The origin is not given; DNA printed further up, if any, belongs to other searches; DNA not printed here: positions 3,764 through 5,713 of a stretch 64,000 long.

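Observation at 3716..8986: TPR-CRTAC1-TPR secreted cassette with candidate sigma-54 promoter and a structured leader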

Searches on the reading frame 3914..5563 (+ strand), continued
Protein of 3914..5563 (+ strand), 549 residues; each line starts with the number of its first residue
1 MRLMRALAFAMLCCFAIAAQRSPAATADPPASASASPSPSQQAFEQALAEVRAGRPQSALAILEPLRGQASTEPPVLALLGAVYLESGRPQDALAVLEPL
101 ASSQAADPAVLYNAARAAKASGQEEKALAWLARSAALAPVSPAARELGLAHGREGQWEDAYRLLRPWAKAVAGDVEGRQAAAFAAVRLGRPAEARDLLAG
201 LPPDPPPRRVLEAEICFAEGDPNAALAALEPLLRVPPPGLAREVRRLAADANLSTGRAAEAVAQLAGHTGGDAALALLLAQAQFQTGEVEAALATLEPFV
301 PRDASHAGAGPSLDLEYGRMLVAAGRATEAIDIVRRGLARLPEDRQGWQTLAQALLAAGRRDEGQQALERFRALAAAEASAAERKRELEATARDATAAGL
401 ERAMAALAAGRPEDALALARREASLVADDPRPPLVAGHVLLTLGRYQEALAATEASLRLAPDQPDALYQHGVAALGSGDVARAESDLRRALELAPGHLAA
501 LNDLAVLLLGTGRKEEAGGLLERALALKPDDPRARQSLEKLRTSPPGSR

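Call 51: search_protein_families(library=pfam, proteins=[L159:2474-4318:+, L131:8338-10326:+, L136:3163-3804:-, L133:2424-3620:+, L135:1315-2001:-, L094:4444-6765:-, L159:1-849:+], max_evalue=0.01)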
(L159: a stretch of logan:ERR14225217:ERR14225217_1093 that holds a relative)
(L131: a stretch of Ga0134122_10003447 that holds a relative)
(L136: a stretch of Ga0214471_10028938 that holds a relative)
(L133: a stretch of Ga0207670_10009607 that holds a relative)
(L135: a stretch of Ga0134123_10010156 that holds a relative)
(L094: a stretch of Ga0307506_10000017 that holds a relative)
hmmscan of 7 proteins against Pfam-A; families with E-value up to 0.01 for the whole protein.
L159:2474-4318:+ (614 aa): 0 families

L131:8338-10326:+ (663 aa): 0 families

L136:3163-3804:- (214 aa): 0 families

L133:2424-3620:+ (399 aa): 21 families
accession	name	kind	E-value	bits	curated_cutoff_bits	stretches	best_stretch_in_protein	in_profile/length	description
PF14559.12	TPR_19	-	1.6e-15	57.6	25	2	260-310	3-53/68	Tetratricopeptide repeat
PF07719.23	TPR_2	-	2.3e-15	55.8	27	1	350-383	1-34/34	Tetratricopeptide repeat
PF00515.34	TPR_1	-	4e-14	52.2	27.8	1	350-383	1-34/34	Tetratricopeptide repeat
PF13181.12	TPR_8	-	2.3e-12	46.5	25.7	1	350-383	1-34/34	Tetratricopeptide repeat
PF13432.12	TPR_16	-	7.5e-11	42.7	32.7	1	333-383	14-64/65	Tetratricopeptide repeat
PF13431.12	TPR_17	-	7.9e-11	41.8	24.4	1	338-370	1-33/34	Tetratricopeptide repeat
PF13428.12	TPR_14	-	2e-10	40.7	23.5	1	250-290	3-43/44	Tetratricopeptide repeat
PF13371.12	TPR_9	-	4.6e-10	39.8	35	1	330-383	9-62/73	Tetratricopeptide repeat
PF13414.12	TPR_11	-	1.1e-09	38.2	26.8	2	330-364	8-42/42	TPR repeat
PF13174.12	TPR_6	-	5.6e-08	33.4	26.3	1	351-382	1-32/33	Tetratricopeptide repeat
PF13429.12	TPR_15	-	2.9e-07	30.6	26.2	1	249-347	147-245/280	Tetratricopeptide repeat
PF13620.12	CarboxypepD_reg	-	3.2e-07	31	32.3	1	80-156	2-73/82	Carboxypeptidase regulatory-like domain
PF25064.1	ARM_TT21_5th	-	6.6e-07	30.1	27.8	1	254-354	7-110/117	TT21 fifth ARM repeats domain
PF03704.23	BTAD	-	1.2e-05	26.2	22.1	1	216-302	30-116/146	Bacterial transcriptional activator domain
PF23914.1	TPR_CcmH_CycH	-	1.4e-05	25.4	42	0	260-308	99-147/158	Cytochrome c-type biogenesis protein H TPR domain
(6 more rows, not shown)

L135:1315-2001:- (229 aa): 0 families

L094:4444-6765:- (774 aa): 18 families
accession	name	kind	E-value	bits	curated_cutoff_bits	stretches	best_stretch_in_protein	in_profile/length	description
PF14559.12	TPR_19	-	7.4e-21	74.7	25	3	553-616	2-64/68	Tetratricopeptide repeat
PF07719.23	TPR_2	-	7.3e-19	66.7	27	1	544-574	3-33/34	Tetratricopeptide repeat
PF13431.12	TPR_17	-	2.6e-18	65.1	24.4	2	668-699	3-34/34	Tetratricopeptide repeat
PF23914.1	TPR_CcmH_CycH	-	5.8e-17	62.4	42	2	535-643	43-154/158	Cytochrome c-type biogenesis protein H TPR domain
PF13231.12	PMT_2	-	1.7e-16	61.2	26.1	1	112-270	2-160/160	Dolichyl-phosphate-mannose-protein mannosyltransferase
PF13432.12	TPR_16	-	3.4e-15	56.6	32.7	3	548-609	3-64/65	Tetratricopeptide repeat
PF13428.12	TPR_14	-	5.9e-14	51.6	23.5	3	612-652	3-43/44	Tetratricopeptide repeat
PF13414.12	TPR_11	-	1.7e-12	47.2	26.8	1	549-586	1-38/42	TPR repeat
PF13181.12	TPR_8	-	7.3e-11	41.8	25.7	0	543-574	2-33/34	Tetratricopeptide repeat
PF00515.34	TPR_1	-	2.3e-09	37.1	27.8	0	544-574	3-33/34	Tetratricopeptide repeat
PF21545.3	T7SS_EccA1_N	-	2.5e-06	27.4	27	1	688-752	180-244/272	T7SS, ESX-1 secretion system protein EccA1, N-terminal domain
PF13174.12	TPR_6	-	7.3e-06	26.7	26.3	0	547-575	5-33/33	Tetratricopeptide repeat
PF24575.1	TPR_Slam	-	0.00044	21.1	35.2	0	620-653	57-90/104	Surface lipoprotein assembly modifier, N-terminal TPR repeats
PF12895.13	ANAPC3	-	0.00064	20.4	27.2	0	627-703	6-81/82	Anaphase-promoting complex, cyclosome, subunit 3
PF25062.1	ARM_TT21_N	-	0.0009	19.5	40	0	669-750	125-205/222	Tetratricopeptide repeat protein 21 N-terminal ARM repeat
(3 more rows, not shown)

L159:1-849:+ (282 aa): 3 families
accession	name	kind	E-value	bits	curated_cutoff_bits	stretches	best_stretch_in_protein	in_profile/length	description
PF13517.12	FG-GAP_3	-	4.7e-17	62.8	26.9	2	5-82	1-60/61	FG-GAP-like repeat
PF07593.17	UnbV_ASPIC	-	2.5e-12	46.9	23.4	1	179-249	1-67/68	ASPIC and UnbV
PF01839.29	FG-GAP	-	1.5e-05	25.2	22.1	0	71-85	8-22/37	FG-GAP repeat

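Call 55: search_protein_families(library=ncbifam, proteins=[window:3914-5563:+, L159:2474-4318:+], max_evalue=0.001)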
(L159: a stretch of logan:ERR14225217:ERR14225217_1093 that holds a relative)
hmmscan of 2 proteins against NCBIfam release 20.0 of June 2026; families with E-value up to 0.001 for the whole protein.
window:3914-5563:+ (549 aa): 15 families
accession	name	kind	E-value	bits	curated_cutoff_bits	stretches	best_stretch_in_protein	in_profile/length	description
TIGR02917.1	PEP_TPR_lipo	equivalog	1.7e-27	95.8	312.2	2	394-542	395-543/899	XrtA/PEP-CTERM system TPR-repeat protein PrsT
NF052415.1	T3SS_chap_SctY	equivalog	7.2e-26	90.8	70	2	50-133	16-102/106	type III secretion apparatus assembly chaperone SctY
NF040959.1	MamA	equivalog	5.1e-24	84.9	200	2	400-538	41-179/204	magnetosome protein MamA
TIGR00540.1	TPR_hemY_coli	hypoth_equivalog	7.3e-14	51.3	142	3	148-263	90-207/385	heme biosynthesis-associated TPR protein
NF033920.0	C39_PA2778_fam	equivalog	2.3e-13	50.2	150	1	431-529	157-255/255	PA2778 family cysteine peptidase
NF052400.1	M48_BAM_BepA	equivalog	7.2e-13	48.1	570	1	37-147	304-414/483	beta-barrel assembly-enhancing protease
TIGR03939.1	PGA_TPR_OMP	equivalog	3e-12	45.6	366.65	1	31-194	10-173/800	poly-beta-1,6 N-acetyl-D-glucosamine export porin PgaA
TIGR02552.1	LcrH_SycD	equivalog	9.6e-12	44.8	104.8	0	439-494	61-116/136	SycD/LcrH family type III secretion system chaperone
NF033762.1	social_mot_Tgl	equivalog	8.3e-10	38.4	225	1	467-541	34-109/252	social motility TPR repeat lipoprotein Tgl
TIGR02521.1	type_IV_pilW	equivalog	1.3e-09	38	154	1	395-541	30-178/234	type IV pilus biogenesis/stability protein PilW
NF008520.0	PRK11447.1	equivalog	1.2e-06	26.6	858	1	221-495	61-334/1157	cellulose synthase complex outer membrane protein BcsC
NF047558.1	TPR_END_plus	domain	5.6e-06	26.2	32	0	111-139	2-30/56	TPR end-of-group domain-containing protein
TIGR02795.1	tol_pal_ybgF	equivalog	1.3e-05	25.8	90.1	0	439-536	11-114/119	tol-pal system protein YbgF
NF002725.1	PRK02603.1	equivalog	6.8e-05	22.9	143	0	444-521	49-129/173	photosystem I assembly protein Ycf3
NF007302.0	PRK09782.1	equivalog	0.00028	19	1223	1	370-538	519-686/990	phage receptor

L159:2474-4318:+ (614 aa): 0 families

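Call 87: predict_structure(alignment_id=A2)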
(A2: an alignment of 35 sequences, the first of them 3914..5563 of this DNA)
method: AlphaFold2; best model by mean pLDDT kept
length: 549 residues; sequences in the alignment: 35
mean_pLDDT: 92.1   pTM: 0.85
mean pLDDT of the five models: 92.1, 91.2, 90.5, 90.4, 90.2
residues with pLDDT >= 90: 470; 70-90: 23; 50-70: 46; < 50: 10
segments of 3 or more residues with pLDDT < 50: 1-3, 21-24
pLDDT, mean of each block of 10 residues (from residue 1): 52 54 50 75 96 97 96 96 98 98 97 98 98 98 98 97 97 96 97 96 91 96 97 94 97 98 95 94 98 95 60 95 98 95 96 98 98 90 65 85 95 98 96 98 98 98 98 98 98 98 97 97 98 96 79
secondary structure, 60 per line:
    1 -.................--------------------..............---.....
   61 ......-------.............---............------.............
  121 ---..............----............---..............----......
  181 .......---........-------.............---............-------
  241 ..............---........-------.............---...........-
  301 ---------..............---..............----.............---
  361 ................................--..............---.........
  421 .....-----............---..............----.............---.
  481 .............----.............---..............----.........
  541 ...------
elements in order: H2-18 H39-52 H56-66 H74-86 H90-101 H108-120 H124-137 H142-153 H157-170 H175-187 H191-198 H206-218 H222-233 H241-254 H258-265 H273-285 H289-299 H310-323 H327-340 H345-357 H361-392 H395-408 H412-425 H431-442 H446-459 H464-476 H480-493 H498-510 H514-527 H532-543
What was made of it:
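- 3914..5563 (+): TPR1: exported all-TPR protein, 549 aa. The AF2 model is an all-helical superhelix, pLDDT 92.1 (call 87).
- On TPR repeat proteins: AF2 predicts 29 helices after the signal peptide, pLDDT 92.1 (call 87).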

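Call 90: fold_search(model_id=the predicted structure, library=pdb)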
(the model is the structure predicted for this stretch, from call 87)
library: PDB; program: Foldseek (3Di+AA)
matches with E <= 10: 1659; with E <= 0.001: 425
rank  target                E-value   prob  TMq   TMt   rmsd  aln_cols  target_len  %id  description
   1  5dse_C                1.7e-10  1.00  0.32  0.26  21.6       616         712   16  Crystal Structure of the TTC7B/Hyccin Complex (released 2015-12-02)
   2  2xpi_D                1.7e-10  1.00  0.29  0.30  23.4       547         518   15  Crystal structure of APC/C hetero-tetramer Cut9-Hcn1 (released 2011-03-30)
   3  4buj_F                2.0e-10  1.00  0.32  0.16  24.3       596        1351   14  Crystal structure of the S. cerevisiae Ski2-3-8 complex (released 2013-08-28)
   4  2xpi_A                2.7e-10  1.00  0.27  0.29  24.0       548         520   16  Crystal structure of APC/C hetero-tetramer Cut9-Hcn1 (released 2011-03-30)
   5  7yeh_A                3.0e-10  1.00  0.30  0.18  23.5       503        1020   20  Cryo-EM structure of human OGT-OGA complex (released 2023-07-12)
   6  1w3b_A                3.0e-10  1.00  0.24  0.34  20.4       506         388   18  The superhelical TPR domain of O-linked GlcNAc transferase reveals structural similarities to importin alpha. (released 2004-09-09)
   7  5g04_K                3.8e-10  1.00  0.27  0.30  24.3       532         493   14  Structure of the human APC-Cdc20-Hsl1 complex (released 2016-05-25)
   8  9hvq_Q                4.4e-10  1.00  0.27  0.19  29.0       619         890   14  Structure of the transcribing Pol II-DSIF-PAF-SPT6-RECQL5 complex (released 2025-07-16)
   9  7yea_A                4.5e-10  1.00  0.37  0.21  23.7       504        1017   19  Human O-GlcNAc transferase Dimer (released 2023-07-12)
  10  5l9u_F                5.1e-10  1.00  0.28  0.32  20.4       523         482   14  Model of human Anaphase-promoting complex/Cyclosome (APC/C-CDH1) with a cross linked Ubiquitin variant-substrate-UBE2C (released 2016-09-14)
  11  9gaw_Y                5.3e-10  1.00  0.27  0.30  24.5       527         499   15  High-resolution structure of the Anaphase-promoting complex/cyclosome (APC/C) bound to co-activator Cdh1 (released 2024-08-14)
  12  5g05_H                5.7e-10  1.00  0.23  0.26  19.7       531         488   15  Cryo-EM structure of combined apo phosphorylated APC (released 2016-05-25)
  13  4buj_B                6.4e-10  1.00  0.31  0.14  28.3       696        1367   12  Crystal structure of the S. cerevisiae Ski2-3-8 complex (released 2013-08-28)
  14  9gaw_Q                7.1e-10  1.00  0.28  0.30  21.9       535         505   15  High-resolution structure of the Anaphase-promoting complex/cyclosome (APC/C) bound to co-activator Cdh1 (released 2024-08-14)
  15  9gaw_P                7.7e-10  1.00  0.23  0.26  19.5       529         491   14  High-resolution structure of the Anaphase-promoting complex/cyclosome (APC/C) bound to co-activator Cdh1 (released 2024-08-14)
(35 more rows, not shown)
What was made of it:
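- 3914..5563 (+): Foldseek hits are generic TPR scaffolds (call 90).
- Closest known: Periplasmic TPR adaptor proteins such as LbcA of the CtpA protease. Same: An exported all-TPR superhelix of about 530 aa. 8SXF chain C is among the Foldseek hits (E = 3.5e-9, call 90).
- TPR1 model with pLDDT 92.1, matching generic TPR scaffolds, including the periplasmic adaptor LbcA of the CtpA protease (calls 87, 90).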

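Call 98: search_protein_families(library=pfam, proteins=[L147:2463-4649:-, L147:4631-5161:+, L147:5175-6800:-, L147:8578-10626:+, L147:12275-13927:+, L147:10630-12225:-], max_evalue=0.001)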
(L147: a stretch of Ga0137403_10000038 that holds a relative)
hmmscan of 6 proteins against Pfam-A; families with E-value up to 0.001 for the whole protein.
L147:2463-4649:- (728 aa): 3 families
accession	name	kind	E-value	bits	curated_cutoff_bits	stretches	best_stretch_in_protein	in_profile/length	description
PF13517.12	FG-GAP_3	-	8.1e-49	164.5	26.9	5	194-257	1-61/61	FG-GAP-like repeat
PF07593.17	UnbV_ASPIC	-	1.5e-15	57.2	23.4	1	650-712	1-63/68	ASPIC and UnbV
PF01839.29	FG-GAP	-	1.7e-14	53.7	22.1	1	503-526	2-25/37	FG-GAP repeat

L147:4631-5161:+ (176 aa): 0 families

L147:5175-6800:- (541 aa): 6 families
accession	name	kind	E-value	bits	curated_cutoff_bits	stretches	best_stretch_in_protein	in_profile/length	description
PF02518.31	HATPase_c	-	2.5e-28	99.1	26.4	1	287-400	2-110/111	Histidine kinase-, DNA gyrase B-, and HSP90-like ATPase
PF00072.30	Response_reg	-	1.4e-17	64.3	30.2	1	425-536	1-109/111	Response regulator receiver domain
PF00512.31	HisKA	-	1.2e-13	51.3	26.9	1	177-240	4-66/66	His Kinase A (phospho-acceptor) domain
PF08448.16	PAS_4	-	2.5e-07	31.3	23.1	1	60-146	1-82/110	PAS fold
PF00989.32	PAS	-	1.9e-05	25.1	22.6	1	55-105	2-52/113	PAS fold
PF13581.12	HATPase_c_2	-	0.00047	20.6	27.4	0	275-374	16-110/127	Histidine kinase-like ATPase domain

L147:8578-10626:+ (682 aa): 0 families

L147:12275-13927:+ (550 aa): 3 families
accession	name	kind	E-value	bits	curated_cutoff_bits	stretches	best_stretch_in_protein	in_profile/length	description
PF00982.27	Glyco_transf_20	-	6e-139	464.2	32.5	1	58-521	2-469/473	Glycosyltransferase family 20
PF13692.12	Glyco_trans_1_4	-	5.1e-05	24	27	1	349-488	17-139/142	Glycosyl transferases group 1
PF00534.26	Glycos_transf_1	-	0.00015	21.8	26.4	0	412-497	81-164/172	Glycosyl transferases group 1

L147:10630-12225:- (531 aa): 3 families
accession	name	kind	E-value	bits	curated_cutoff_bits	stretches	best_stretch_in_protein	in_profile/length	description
PF13517.12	FG-GAP_3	-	8.8e-63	209.2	26.9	6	106-167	1-61/61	FG-GAP-like repeat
PF07593.17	UnbV_ASPIC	-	1.3e-20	73.5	23.4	1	458-526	1-66/68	ASPIC and UnbV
PF01839.29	FG-GAP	-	2.8e-20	72.2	22.1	1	408-425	5-22/37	FG-GAP repeat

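Call 100: search_solved_structures(query=L147:8578-10626:+, max_evalue=10)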
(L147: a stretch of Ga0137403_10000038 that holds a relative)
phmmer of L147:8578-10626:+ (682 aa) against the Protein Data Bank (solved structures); distinct sequences matched with E-value up to 10: 0.
